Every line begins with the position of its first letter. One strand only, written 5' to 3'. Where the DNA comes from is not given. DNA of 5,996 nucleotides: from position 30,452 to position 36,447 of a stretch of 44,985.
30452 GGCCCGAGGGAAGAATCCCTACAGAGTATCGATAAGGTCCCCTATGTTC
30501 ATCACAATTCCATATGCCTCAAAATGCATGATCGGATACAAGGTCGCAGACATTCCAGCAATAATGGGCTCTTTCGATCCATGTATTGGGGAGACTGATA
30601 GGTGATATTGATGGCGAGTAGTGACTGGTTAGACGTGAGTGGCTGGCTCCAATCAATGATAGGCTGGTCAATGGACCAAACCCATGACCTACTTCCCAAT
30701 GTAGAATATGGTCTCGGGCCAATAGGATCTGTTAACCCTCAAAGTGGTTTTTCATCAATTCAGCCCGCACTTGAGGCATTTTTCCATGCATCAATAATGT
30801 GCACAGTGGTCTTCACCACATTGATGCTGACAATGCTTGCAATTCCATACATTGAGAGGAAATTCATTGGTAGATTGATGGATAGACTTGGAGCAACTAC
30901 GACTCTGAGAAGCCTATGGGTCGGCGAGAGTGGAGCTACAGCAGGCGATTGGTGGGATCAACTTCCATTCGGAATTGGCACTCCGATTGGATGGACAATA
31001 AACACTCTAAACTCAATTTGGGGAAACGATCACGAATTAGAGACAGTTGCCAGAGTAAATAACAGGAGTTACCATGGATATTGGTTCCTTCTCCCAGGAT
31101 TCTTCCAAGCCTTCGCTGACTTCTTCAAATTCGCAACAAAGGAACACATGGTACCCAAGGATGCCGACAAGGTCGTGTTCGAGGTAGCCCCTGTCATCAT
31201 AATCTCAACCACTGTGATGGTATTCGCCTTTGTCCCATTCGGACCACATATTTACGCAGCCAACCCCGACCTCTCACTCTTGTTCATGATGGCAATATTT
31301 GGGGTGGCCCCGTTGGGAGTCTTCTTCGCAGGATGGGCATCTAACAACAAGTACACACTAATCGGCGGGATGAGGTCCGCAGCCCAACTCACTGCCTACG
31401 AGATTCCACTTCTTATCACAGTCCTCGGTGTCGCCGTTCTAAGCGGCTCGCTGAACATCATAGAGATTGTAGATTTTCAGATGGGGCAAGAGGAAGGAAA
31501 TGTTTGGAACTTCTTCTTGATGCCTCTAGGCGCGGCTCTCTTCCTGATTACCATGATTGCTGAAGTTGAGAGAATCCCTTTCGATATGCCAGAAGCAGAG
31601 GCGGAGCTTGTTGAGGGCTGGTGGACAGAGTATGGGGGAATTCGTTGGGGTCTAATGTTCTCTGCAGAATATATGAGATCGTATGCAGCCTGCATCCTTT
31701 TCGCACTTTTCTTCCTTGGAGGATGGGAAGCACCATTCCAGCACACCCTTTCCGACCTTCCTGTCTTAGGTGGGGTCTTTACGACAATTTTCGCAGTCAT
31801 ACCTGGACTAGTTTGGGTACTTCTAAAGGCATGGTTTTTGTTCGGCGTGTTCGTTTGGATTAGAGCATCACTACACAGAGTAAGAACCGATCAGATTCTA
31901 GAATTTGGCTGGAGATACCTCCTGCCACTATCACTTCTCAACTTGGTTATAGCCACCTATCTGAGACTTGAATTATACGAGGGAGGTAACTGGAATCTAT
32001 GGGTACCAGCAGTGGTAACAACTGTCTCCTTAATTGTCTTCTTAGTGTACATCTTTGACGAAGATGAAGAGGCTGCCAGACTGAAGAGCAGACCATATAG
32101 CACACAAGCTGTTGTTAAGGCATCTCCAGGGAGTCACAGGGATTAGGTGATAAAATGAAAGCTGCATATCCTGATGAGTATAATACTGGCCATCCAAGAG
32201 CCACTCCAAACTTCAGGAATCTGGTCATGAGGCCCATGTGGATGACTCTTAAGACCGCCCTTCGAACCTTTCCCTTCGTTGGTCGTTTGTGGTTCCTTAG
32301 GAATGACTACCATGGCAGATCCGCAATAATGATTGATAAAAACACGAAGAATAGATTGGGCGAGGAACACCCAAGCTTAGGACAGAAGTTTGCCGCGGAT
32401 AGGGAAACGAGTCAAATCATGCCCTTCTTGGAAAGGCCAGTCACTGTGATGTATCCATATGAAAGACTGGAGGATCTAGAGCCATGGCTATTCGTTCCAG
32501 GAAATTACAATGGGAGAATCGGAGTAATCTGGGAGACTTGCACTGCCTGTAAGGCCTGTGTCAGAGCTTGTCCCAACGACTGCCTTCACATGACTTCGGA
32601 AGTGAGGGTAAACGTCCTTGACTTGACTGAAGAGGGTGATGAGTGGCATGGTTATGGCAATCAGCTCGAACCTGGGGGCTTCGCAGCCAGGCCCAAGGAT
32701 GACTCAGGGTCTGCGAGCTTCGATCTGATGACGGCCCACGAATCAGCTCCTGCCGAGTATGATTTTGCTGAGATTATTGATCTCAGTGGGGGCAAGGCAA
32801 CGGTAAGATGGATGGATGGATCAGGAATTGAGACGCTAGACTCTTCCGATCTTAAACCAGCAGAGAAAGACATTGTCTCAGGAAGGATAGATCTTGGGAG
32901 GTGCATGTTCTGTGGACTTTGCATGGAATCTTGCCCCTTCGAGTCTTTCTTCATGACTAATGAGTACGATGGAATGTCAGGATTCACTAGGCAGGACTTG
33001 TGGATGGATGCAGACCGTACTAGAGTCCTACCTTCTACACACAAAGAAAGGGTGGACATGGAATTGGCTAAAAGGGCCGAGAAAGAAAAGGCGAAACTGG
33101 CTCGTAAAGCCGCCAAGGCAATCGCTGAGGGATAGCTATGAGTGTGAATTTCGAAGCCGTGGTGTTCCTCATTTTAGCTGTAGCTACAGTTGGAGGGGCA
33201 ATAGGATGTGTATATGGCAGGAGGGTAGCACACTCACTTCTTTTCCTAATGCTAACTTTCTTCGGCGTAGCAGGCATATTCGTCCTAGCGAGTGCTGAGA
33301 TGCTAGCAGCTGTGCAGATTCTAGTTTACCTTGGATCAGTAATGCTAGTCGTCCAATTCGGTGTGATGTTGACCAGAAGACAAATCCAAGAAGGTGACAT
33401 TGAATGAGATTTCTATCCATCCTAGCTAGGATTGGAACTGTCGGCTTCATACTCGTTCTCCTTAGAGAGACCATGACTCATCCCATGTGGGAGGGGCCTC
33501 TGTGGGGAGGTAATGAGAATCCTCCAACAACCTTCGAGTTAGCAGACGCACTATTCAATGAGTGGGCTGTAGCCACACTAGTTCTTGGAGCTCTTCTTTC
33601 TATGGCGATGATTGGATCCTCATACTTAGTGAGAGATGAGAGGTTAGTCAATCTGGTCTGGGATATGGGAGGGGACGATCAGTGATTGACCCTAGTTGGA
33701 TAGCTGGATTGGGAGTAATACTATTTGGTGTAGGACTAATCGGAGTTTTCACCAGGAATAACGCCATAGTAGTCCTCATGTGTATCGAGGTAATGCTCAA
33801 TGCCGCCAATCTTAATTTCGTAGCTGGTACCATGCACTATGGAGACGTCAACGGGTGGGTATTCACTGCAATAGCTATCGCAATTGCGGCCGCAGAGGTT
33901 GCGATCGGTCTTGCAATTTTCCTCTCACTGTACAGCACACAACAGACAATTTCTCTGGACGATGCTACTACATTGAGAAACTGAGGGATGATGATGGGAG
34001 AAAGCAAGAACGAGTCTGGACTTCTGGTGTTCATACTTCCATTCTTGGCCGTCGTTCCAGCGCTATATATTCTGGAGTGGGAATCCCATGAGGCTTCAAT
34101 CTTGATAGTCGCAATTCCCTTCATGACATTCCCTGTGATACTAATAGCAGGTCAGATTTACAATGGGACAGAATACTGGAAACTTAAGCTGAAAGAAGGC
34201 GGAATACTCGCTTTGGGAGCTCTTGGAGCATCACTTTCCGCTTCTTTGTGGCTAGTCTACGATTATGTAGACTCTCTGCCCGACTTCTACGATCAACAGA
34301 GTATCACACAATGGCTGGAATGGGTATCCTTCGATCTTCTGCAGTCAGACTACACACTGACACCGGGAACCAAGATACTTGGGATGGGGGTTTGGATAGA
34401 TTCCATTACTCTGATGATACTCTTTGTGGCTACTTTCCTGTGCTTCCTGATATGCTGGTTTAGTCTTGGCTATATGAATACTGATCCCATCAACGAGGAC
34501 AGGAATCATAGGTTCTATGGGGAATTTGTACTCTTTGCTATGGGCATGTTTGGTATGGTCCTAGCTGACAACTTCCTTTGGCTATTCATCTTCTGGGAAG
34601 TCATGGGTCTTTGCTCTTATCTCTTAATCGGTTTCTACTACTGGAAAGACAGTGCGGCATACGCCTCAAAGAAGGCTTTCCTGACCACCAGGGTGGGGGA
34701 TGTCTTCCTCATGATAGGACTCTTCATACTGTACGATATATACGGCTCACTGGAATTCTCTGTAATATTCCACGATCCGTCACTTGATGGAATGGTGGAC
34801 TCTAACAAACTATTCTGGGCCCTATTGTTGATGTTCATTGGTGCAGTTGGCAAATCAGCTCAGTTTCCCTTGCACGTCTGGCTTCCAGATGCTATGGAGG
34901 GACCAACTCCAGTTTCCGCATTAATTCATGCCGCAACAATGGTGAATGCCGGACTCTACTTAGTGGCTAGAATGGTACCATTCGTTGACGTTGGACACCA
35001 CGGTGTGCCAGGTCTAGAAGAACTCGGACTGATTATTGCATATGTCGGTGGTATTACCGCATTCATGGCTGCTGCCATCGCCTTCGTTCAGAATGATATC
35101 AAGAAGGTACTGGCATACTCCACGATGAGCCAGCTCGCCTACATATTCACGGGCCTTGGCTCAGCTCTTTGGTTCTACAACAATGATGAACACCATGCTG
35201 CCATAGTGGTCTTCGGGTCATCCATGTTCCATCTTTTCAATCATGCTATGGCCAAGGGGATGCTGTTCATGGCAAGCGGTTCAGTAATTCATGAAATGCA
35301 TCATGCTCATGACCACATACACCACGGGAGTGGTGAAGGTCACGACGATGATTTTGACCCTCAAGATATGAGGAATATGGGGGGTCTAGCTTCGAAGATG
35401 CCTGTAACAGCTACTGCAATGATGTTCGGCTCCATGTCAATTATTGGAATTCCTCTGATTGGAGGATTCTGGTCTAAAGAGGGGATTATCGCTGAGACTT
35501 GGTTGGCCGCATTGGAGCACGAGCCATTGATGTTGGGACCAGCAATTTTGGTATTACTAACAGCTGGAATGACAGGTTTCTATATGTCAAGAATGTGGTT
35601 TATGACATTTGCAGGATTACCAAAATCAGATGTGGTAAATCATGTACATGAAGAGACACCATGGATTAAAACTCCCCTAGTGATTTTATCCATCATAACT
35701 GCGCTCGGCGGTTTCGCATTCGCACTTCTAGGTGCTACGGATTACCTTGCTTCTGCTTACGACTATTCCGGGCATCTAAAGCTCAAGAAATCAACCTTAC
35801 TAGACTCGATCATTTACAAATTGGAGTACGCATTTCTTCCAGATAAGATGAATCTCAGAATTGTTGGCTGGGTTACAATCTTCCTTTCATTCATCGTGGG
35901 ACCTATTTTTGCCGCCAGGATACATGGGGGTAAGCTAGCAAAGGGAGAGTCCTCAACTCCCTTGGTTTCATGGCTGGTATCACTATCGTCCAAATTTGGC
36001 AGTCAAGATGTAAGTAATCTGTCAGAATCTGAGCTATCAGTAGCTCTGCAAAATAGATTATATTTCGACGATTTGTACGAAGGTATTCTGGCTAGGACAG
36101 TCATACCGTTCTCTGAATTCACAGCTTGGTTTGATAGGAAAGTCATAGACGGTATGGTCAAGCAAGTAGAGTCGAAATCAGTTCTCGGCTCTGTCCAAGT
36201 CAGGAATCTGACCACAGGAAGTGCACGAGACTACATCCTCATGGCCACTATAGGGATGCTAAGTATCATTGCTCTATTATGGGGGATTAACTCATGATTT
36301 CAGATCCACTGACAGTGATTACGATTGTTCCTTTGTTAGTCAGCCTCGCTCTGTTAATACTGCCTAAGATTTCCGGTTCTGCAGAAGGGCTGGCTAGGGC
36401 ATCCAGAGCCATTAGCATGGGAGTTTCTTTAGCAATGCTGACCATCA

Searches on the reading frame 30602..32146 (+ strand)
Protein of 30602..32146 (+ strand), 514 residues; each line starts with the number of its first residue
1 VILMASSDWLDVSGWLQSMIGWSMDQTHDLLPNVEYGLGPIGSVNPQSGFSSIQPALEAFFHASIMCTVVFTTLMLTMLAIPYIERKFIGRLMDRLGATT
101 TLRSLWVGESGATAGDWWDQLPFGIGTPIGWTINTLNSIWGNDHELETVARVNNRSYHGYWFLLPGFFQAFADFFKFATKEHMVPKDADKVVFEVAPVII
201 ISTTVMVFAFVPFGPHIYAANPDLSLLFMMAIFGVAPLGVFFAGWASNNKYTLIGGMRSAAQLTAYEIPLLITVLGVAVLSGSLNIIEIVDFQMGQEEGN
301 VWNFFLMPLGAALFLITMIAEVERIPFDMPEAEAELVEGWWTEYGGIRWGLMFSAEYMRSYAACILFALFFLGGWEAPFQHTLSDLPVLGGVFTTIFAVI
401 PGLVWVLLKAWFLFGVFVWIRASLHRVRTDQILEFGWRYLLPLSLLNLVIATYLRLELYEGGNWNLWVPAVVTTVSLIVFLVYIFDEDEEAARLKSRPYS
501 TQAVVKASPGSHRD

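Call 6: search_protein_families(library=pfam, proteins=[window:30602-32146:+], max_evalue=0.001)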
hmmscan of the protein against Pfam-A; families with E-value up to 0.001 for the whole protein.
window:30602-32146:+ (514 aa): 1 family
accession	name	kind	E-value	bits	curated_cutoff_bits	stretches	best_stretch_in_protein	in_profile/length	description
PF00146.26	NADHdh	-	1.1e-94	317.5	27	1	159-451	38-297/298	NADH dehydrogenase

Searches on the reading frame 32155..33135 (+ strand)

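Call 6: search_protein_families(library=pfam, proteins=[window:32155-33135:+], max_evalue=0.001)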
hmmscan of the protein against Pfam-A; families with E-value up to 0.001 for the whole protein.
window:32155-33135:+ (326 aa): 11 families
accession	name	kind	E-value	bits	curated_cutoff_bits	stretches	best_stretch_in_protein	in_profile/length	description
PF00037.32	Fer4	-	9e-12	44.7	21.1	2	245-263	3-21/24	4Fe-4S binding domain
PF12838.12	Fer4_7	-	5.7e-10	39.9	27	2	128-149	1-22/52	4Fe-4S dicluster domain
PF13237.11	Fer4_10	-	1.2e-09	38.4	25.5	0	127-149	7-22/53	4Fe-4S dicluster domain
PF13187.11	Fer4_9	-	2.8e-09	37.3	27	1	127-143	35-51/52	4Fe-4S dicluster domain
PF12797.12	Fer4_2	-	1.7e-07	31.2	24.5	1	125-140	6-21/22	4Fe-4S binding domain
PF13484.11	Fer4_16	-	3.7e-07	31.3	30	0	128-149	1-21/66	4Fe-4S double cluster binding domain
PF13183.11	Fer4_8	-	5.8e-07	30.4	27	0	124-142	49-67/68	4Fe-4S dicluster domain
PF14697.11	Fer4_21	-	6.7e-07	29.8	35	1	122-146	34-59/59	4Fe-4S dicluster domain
PF12800.12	Fer4_4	-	2.5e-05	24.7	24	0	127-141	2-16/17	4Fe-4S binding domain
PF13534.11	Fer4_17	-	0.0002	22.3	22.2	0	126-142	43-59/61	4Fe-4S dicluster domain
PF25160.1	LdpA_Fe-S-bd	-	0.00064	19.9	27.6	0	240-264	18-42/49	LdpA Fe-S cluster-binding domain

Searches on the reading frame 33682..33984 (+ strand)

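Call 6: search_protein_families(library=pfam, proteins=[window:33682-33984:+], max_evalue=0.001)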
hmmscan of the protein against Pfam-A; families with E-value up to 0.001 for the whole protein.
window:33682-33984:+ (100 aa): 1 family
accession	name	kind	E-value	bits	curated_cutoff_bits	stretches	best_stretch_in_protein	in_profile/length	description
PF00420.29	Oxidored_q2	-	2.7e-24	85.2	26.1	1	10-99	5-94/95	NADH-ubiquinone/plastoquinone oxidoreductase chain 4L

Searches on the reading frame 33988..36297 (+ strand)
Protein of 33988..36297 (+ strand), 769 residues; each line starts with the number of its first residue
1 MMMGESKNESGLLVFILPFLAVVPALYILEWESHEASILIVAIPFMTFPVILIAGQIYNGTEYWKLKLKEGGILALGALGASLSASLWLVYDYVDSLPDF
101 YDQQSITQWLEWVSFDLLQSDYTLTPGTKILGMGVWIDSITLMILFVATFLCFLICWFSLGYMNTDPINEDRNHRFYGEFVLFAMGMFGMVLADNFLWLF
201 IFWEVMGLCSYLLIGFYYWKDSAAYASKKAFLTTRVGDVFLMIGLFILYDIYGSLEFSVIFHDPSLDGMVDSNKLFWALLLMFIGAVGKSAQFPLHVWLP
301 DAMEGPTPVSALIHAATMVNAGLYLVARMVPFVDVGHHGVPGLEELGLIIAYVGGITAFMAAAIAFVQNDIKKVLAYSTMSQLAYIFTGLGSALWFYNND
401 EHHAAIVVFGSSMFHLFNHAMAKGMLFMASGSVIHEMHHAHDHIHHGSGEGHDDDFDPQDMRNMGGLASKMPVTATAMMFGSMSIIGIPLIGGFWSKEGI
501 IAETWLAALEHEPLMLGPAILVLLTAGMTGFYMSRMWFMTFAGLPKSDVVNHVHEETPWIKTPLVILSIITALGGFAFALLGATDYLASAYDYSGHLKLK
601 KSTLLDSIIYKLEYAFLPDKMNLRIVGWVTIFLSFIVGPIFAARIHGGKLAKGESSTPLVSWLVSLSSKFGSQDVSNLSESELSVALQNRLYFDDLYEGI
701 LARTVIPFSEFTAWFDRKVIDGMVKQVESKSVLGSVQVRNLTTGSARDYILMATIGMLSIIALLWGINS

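Call 6: search_protein_families(library=pfam, proteins=[window:33988-36297:+], max_evalue=0.001)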
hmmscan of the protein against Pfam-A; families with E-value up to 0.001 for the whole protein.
window:33988-36297:+ (769 aa): 2 families
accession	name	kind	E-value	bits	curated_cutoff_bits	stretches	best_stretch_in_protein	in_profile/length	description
PF00361.26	Proton_antipo_M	-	2.4e-71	240.8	21.5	1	193-507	1-278/294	NADH:quinone oxidoreductase/Mrp antiporter, TM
PF00662.26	Proton_antipo_N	-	2.2e-09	37.5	24.5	1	131-167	9-45/51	NADH-Ubiquinone oxidoreductase (complex I), chain 5 N-terminus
